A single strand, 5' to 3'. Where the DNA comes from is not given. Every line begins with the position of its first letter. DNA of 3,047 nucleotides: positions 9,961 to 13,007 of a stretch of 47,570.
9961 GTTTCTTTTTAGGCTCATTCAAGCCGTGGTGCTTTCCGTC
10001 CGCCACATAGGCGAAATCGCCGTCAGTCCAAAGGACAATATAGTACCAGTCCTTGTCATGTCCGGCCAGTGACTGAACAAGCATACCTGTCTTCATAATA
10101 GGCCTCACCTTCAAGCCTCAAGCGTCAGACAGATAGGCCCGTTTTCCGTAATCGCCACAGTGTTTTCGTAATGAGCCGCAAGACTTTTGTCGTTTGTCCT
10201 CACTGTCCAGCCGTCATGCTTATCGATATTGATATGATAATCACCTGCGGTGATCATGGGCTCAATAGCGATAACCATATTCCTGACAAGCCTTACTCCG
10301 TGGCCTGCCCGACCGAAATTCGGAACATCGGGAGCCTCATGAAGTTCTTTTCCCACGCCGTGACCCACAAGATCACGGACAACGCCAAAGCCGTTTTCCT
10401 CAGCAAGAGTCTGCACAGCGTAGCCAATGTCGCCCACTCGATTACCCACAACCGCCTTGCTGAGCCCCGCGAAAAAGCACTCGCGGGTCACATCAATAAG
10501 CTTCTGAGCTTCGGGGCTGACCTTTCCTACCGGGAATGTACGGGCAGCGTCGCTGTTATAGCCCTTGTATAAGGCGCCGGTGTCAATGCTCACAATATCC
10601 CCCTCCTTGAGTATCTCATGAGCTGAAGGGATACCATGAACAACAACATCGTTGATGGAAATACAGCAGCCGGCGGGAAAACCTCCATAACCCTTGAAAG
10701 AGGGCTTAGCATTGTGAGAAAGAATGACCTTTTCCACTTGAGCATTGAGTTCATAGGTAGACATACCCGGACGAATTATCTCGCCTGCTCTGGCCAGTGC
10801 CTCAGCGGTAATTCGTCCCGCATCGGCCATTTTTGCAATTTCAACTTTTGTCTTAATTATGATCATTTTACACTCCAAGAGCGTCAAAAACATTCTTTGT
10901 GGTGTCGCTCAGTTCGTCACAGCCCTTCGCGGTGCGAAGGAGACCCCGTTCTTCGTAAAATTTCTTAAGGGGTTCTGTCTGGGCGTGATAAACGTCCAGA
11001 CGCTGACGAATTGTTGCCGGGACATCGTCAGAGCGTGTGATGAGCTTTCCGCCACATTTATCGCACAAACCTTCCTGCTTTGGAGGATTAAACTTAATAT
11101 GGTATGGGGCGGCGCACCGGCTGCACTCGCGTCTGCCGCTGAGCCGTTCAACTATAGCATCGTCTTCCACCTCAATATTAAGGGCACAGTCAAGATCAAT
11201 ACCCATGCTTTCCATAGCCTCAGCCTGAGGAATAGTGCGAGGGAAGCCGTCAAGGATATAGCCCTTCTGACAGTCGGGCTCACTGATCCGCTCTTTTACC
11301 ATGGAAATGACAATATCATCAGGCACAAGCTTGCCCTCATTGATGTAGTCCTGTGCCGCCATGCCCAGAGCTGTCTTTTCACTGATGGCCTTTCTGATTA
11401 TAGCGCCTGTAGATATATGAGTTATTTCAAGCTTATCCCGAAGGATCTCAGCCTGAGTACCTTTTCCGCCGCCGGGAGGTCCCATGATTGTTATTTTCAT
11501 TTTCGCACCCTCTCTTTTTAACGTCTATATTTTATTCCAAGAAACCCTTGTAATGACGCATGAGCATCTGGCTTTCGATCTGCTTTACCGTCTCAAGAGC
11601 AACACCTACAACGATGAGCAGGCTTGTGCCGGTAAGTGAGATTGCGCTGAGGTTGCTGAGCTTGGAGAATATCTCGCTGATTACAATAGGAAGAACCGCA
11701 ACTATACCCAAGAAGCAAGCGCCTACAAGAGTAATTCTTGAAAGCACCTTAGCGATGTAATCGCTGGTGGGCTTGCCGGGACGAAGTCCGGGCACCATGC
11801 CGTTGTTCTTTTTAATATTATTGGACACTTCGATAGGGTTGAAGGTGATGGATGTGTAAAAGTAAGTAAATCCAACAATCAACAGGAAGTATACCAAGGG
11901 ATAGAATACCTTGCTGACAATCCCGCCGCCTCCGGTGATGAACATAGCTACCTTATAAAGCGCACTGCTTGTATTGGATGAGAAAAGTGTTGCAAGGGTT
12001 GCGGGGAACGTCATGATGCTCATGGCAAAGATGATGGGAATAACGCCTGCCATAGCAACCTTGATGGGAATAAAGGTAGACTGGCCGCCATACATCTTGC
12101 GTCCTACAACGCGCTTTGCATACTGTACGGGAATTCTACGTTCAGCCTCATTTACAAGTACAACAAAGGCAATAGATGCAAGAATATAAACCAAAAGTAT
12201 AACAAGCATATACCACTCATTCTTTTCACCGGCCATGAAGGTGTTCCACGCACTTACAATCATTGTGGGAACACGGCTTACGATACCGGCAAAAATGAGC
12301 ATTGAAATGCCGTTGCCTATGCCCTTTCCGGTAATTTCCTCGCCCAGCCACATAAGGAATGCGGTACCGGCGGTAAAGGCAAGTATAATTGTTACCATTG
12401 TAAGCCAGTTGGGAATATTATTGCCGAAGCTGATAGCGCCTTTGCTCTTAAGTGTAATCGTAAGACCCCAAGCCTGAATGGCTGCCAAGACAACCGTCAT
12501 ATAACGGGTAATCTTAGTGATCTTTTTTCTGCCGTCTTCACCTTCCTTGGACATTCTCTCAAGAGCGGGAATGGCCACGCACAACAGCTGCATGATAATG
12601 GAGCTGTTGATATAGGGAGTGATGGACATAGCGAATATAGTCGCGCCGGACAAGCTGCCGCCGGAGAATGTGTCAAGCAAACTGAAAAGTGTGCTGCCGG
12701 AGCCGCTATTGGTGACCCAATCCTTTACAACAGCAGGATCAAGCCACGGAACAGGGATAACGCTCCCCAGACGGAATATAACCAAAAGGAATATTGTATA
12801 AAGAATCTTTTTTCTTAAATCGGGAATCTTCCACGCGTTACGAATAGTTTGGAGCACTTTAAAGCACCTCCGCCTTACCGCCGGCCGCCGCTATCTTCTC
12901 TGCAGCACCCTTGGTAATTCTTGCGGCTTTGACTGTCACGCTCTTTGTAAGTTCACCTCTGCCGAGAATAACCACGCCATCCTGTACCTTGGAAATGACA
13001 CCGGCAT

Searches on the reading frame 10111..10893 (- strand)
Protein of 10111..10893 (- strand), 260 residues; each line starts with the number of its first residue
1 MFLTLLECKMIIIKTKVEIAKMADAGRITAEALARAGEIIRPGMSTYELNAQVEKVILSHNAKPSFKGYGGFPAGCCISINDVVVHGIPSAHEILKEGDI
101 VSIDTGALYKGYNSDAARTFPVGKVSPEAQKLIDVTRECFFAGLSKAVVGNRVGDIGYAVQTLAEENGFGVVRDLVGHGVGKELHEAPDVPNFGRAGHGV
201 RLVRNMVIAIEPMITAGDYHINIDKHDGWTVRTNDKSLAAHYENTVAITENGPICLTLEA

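Call 84: search_protein_families(library=pfam, proteins=[window:10111-10893:-], max_evalue=0.00001)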
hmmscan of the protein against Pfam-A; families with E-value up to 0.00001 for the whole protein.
window:10111-10893:- (260 aa): 1 family
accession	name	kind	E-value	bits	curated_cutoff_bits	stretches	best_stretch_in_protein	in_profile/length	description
PF00557.29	Peptidase_M24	-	2.9e-52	177.9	23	1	21-250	2-208/208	Metallopeptidase family M24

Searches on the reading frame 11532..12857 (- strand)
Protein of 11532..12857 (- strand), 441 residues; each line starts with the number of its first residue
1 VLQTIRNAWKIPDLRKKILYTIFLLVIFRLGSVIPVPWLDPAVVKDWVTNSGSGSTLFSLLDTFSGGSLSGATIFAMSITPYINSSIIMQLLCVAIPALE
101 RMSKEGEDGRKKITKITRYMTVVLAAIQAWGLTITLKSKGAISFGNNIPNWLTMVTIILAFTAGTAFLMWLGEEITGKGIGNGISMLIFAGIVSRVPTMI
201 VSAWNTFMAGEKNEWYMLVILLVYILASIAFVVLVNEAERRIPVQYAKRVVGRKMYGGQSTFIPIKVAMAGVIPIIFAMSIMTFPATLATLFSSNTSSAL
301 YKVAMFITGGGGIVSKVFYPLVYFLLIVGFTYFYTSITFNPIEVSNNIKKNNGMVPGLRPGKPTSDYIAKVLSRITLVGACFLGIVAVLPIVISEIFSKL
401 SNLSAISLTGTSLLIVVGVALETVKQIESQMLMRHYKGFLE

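Call 84: search_protein_families(library=pfam, proteins=[window:11532-12857:-], max_evalue=0.00001)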
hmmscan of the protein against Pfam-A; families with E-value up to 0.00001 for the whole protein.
window:11532-12857:- (441 aa): 1 family
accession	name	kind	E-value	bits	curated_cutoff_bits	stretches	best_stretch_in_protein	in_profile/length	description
PF00344.25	SecY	-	2.9e-110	368.9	32.2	1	73-424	1-306/306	SecY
